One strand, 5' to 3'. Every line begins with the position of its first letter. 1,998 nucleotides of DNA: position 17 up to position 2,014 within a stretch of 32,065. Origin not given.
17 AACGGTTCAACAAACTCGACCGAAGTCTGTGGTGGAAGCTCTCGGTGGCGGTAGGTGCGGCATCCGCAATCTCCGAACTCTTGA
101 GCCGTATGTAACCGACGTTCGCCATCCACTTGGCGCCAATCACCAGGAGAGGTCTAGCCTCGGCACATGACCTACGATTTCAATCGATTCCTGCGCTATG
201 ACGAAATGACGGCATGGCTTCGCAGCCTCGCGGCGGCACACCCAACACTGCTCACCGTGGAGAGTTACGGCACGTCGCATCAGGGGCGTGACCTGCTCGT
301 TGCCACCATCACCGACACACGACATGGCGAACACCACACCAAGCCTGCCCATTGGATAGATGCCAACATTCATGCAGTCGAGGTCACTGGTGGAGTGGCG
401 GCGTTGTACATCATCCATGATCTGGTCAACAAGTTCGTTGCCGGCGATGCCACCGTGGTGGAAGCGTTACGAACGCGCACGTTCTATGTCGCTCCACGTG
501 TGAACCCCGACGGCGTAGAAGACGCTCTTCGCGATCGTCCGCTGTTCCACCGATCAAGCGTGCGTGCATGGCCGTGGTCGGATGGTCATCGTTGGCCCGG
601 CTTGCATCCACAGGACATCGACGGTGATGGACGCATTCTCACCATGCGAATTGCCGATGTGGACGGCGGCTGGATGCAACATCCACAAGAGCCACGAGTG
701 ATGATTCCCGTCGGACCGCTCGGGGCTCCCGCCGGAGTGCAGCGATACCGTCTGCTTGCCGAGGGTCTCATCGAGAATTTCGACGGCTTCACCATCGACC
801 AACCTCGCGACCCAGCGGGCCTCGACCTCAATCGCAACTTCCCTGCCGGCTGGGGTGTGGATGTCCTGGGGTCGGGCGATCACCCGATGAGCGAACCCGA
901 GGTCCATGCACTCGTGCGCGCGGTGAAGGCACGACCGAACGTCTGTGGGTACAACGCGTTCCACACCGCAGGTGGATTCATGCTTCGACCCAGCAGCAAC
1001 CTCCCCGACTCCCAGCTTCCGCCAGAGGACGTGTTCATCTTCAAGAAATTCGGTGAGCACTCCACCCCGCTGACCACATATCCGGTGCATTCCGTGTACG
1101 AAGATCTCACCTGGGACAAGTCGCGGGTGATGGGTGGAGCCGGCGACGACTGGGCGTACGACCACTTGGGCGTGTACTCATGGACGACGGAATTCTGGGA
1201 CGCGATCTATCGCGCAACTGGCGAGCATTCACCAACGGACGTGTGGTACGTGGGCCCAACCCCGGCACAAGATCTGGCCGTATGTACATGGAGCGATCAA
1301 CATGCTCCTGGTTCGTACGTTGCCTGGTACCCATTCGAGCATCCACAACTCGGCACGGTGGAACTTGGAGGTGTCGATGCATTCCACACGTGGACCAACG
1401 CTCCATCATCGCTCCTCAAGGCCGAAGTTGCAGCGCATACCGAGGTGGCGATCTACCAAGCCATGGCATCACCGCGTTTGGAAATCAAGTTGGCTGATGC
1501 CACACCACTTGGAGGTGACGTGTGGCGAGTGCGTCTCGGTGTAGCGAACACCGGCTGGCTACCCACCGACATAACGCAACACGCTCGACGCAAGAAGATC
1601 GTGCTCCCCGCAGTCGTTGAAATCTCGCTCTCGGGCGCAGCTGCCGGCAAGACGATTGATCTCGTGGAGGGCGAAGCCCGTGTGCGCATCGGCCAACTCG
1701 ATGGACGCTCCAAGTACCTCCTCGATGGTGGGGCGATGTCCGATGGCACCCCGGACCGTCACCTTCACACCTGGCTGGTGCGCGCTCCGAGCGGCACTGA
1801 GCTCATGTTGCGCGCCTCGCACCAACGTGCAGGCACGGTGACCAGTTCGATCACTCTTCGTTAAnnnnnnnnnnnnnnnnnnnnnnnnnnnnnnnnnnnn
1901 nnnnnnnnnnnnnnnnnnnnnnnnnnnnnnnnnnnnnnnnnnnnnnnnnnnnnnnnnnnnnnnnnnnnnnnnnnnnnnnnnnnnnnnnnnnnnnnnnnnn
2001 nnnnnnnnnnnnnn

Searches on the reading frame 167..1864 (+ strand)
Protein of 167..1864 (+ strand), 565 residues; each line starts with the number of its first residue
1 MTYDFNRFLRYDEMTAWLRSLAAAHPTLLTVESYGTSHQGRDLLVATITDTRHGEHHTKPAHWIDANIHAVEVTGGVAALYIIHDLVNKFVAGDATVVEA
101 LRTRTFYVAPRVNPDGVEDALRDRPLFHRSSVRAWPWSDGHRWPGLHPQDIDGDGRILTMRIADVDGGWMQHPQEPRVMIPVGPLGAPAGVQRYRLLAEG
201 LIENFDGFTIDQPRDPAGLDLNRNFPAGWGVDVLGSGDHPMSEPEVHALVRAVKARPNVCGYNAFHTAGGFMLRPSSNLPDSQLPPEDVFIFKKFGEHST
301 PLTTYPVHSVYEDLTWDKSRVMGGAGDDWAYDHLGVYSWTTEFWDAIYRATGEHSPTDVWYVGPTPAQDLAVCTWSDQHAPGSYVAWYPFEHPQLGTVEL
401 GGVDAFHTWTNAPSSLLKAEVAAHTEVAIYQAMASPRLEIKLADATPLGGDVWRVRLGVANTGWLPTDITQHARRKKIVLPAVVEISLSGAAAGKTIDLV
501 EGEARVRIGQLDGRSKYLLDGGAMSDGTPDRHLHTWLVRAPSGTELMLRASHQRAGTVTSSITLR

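Call 15: search_protein_families(library=pfam, proteins=[window:167-1864:+], max_evalue=0.00001)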
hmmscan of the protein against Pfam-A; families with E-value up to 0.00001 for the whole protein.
window:167-1864:+ (565 aa): 1 family
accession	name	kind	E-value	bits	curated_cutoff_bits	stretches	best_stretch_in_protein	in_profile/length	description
PF00246.29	Peptidase_M14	-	2.7e-40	139.2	21.6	2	14-121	1-107/286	Zinc carboxypeptidase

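Call 74: search_protein_families(library=ncbifam, proteins=[window:167-1864:+], max_evalue=1e-10)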
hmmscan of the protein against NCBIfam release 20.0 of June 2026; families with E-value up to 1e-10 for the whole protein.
window:167-1864:+ (565 aa): 0 families
